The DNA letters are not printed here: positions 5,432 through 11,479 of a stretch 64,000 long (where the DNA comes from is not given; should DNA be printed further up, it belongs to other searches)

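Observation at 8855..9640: GspG-type pseudopilin module without a cleavable prepilin signal, buried ~1090 aa inside a giant protein, followed by a second helix-less pilin head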

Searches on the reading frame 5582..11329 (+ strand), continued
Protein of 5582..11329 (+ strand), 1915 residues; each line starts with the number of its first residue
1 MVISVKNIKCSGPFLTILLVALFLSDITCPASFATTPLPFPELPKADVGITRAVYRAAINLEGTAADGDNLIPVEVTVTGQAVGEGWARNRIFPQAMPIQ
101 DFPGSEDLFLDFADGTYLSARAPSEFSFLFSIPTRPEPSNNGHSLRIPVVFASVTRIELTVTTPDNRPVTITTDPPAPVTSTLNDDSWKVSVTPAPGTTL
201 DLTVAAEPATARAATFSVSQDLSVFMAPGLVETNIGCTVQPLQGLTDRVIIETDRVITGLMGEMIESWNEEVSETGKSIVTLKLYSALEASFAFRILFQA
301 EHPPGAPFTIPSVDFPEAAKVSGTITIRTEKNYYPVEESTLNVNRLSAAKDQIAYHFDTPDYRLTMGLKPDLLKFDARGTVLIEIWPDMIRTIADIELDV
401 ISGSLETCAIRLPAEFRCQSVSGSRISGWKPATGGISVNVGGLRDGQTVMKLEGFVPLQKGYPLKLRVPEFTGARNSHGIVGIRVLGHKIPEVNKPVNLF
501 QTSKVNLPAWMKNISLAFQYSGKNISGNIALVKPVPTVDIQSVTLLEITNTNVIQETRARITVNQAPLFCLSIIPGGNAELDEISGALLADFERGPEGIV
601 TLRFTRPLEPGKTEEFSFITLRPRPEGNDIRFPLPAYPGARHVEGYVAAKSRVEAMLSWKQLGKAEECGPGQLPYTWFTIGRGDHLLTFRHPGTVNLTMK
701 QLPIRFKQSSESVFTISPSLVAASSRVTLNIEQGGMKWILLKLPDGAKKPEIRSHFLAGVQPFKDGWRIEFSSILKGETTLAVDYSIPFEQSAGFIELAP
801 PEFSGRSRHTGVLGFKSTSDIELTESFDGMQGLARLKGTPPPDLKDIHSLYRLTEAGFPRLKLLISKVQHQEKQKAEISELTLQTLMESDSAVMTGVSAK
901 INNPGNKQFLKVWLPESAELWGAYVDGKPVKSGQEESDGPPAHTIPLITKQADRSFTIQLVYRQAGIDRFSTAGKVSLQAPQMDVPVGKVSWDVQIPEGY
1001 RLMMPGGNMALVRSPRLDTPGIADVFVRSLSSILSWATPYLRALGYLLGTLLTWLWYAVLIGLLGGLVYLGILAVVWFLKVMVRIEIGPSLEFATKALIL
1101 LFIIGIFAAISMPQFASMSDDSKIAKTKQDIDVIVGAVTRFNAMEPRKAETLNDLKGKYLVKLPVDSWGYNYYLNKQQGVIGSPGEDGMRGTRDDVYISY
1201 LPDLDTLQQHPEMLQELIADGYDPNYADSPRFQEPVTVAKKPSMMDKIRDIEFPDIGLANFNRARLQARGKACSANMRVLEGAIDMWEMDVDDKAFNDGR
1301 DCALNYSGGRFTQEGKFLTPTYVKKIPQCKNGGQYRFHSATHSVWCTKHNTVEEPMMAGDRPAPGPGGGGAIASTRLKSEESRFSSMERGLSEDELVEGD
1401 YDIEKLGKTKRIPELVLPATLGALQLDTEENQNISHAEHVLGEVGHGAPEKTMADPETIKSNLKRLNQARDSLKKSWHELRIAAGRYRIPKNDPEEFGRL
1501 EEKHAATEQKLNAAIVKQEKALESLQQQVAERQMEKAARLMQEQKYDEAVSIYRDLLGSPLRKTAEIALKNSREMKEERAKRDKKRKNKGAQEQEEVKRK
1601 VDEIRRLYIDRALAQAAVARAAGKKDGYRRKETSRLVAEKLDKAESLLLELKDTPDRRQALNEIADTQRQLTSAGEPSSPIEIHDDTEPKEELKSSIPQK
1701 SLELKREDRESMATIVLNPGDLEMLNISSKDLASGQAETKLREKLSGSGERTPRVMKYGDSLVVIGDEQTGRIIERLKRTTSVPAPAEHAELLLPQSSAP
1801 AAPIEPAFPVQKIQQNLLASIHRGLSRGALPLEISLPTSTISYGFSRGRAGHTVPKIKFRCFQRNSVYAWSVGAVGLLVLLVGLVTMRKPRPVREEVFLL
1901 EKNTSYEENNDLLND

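Call 82: find_encoding_contigs(protein=P0010, flank=10000, max_places=1)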
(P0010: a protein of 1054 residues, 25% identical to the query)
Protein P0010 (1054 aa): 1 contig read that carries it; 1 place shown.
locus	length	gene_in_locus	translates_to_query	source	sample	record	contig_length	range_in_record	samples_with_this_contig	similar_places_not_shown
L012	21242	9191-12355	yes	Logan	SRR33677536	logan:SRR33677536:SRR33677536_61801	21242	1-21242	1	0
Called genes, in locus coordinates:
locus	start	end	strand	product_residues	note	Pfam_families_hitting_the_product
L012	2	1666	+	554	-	?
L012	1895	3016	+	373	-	-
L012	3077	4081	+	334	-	PF00180:Iso_dh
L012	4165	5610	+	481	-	PF05496:RuvB_N, PF13191:AAA_16 (faint), PF00004:AAA, PF07728:AAA_5, PF13173:AAA_14 (faint), PF16193:AAA_assoc_2, PF12002:MgsA_C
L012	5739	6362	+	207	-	PF04542:Sigma70_r2, PF08281:Sigma70_r4_2, PF04545:Sigma70_r4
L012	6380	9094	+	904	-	-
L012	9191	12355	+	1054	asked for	-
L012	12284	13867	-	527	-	PF00211:Guanylate_cyc (faint)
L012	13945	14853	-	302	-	-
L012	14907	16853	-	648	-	PF02683:DsbD_TM, PF13899:Thioredoxin_7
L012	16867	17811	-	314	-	PF03190:Thioredox_DsbH, PF00085:Thioredoxin (weak), PF13098:Thioredoxin_2, PF13899:Thioredoxin_7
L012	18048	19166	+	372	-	PF00155:Aminotran_1_2, PF01053:Cys_Met_Meta_PP (weak)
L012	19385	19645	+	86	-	-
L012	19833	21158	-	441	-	PF07719:TPR_2 (faint), PF13181:TPR_8 (faint), PF13424:TPR_12 (faint), PF17874:TPR_MalT (weak)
